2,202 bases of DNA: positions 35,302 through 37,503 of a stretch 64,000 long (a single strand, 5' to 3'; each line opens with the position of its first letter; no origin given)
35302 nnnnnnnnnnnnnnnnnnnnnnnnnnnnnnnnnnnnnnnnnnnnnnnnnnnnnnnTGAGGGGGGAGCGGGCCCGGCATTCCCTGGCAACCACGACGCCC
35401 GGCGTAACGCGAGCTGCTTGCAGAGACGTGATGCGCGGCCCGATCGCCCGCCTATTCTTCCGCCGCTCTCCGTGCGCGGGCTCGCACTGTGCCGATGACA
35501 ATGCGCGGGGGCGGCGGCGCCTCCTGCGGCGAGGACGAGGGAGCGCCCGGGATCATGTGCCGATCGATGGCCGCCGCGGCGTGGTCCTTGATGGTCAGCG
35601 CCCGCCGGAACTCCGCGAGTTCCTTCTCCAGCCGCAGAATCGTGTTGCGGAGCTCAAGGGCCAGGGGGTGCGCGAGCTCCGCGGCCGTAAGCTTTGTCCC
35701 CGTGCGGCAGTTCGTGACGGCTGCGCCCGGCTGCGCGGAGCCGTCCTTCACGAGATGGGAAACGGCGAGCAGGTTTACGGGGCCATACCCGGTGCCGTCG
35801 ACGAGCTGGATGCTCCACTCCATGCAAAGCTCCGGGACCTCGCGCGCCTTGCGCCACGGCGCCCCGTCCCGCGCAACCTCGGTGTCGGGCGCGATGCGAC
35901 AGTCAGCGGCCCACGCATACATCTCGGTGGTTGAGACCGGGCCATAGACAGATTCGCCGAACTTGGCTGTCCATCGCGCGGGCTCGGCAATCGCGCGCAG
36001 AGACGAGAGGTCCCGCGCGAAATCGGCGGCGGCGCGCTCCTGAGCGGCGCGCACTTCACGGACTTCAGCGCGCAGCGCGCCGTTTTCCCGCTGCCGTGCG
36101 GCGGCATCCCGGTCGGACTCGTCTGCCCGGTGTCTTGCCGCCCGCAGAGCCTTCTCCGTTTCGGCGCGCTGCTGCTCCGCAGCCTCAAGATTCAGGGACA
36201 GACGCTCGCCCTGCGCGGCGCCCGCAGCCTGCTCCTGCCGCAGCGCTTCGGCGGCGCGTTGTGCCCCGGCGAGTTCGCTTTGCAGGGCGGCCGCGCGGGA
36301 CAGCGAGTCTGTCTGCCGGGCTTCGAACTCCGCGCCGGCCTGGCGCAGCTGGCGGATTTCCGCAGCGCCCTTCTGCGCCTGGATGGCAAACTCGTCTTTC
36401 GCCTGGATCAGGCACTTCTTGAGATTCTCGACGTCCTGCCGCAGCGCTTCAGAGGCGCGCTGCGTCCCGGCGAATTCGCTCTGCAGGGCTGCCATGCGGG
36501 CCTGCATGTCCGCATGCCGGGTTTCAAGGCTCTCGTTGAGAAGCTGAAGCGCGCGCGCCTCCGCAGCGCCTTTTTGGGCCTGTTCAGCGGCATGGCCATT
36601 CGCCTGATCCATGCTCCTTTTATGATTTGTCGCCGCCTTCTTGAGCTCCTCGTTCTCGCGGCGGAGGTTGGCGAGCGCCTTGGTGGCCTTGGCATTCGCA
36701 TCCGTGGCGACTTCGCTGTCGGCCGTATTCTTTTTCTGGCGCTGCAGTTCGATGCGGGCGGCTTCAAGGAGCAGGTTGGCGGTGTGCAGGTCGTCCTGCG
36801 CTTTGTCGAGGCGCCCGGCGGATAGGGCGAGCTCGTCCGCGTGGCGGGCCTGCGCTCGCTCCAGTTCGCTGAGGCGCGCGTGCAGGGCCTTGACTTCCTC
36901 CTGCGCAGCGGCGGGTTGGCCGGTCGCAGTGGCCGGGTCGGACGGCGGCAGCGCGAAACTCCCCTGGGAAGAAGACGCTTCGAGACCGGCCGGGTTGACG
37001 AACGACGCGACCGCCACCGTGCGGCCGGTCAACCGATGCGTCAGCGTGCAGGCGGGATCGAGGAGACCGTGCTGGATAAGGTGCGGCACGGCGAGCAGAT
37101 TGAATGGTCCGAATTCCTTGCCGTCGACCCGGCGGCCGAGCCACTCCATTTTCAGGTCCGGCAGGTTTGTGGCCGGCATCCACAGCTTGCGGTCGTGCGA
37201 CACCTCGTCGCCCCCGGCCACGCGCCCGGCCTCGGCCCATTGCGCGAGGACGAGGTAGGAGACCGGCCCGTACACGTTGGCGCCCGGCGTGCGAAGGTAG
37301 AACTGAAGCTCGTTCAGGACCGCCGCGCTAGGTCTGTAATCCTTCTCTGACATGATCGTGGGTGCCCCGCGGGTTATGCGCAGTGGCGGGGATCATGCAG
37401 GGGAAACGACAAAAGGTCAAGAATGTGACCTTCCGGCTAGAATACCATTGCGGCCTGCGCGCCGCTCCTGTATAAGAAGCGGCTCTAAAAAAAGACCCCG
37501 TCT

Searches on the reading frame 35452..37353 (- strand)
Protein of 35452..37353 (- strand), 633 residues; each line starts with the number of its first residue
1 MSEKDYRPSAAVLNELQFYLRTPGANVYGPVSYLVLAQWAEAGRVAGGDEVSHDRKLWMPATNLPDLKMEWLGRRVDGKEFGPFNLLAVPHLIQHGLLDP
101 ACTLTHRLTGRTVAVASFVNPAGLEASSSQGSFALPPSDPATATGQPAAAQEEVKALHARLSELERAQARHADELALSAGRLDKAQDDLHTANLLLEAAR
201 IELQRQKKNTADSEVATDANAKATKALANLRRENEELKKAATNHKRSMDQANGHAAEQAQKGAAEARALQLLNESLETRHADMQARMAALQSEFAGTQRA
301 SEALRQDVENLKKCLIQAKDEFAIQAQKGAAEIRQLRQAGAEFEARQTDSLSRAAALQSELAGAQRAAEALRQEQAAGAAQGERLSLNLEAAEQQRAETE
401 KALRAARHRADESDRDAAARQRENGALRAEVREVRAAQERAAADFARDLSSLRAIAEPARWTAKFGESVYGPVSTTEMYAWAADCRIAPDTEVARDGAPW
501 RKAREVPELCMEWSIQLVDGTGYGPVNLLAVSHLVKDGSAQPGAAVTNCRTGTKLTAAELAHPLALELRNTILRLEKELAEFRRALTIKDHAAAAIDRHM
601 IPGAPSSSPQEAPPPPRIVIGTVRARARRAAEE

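Call 3: search_protein_families(library=pfam, proteins=[window:35452-37353:-], max_evalue=1)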
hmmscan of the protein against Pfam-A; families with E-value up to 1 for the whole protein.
window:35452-37353:- (633 aa): 3 families
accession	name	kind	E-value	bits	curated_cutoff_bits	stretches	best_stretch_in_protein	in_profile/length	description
PF14237.11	GYF_2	-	7.1e-12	45.4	25.8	1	468-509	8-50/50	GYF domain 2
PF02213.21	GYF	-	0.037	14.1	25.7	0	468-496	9-37/45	GYF domain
PF05377.16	FlaC_arch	-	0.12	13.2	27.8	0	282-313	4-35/55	Flagella accessory protein C (FlaC)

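Call 71: search_protein_families(library=ncbifam, proteins=[window:35452-37353:-], max_evalue=0.01)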
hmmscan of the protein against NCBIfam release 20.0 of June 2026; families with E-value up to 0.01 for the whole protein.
window:35452-37353:- (633 aa): 0 families
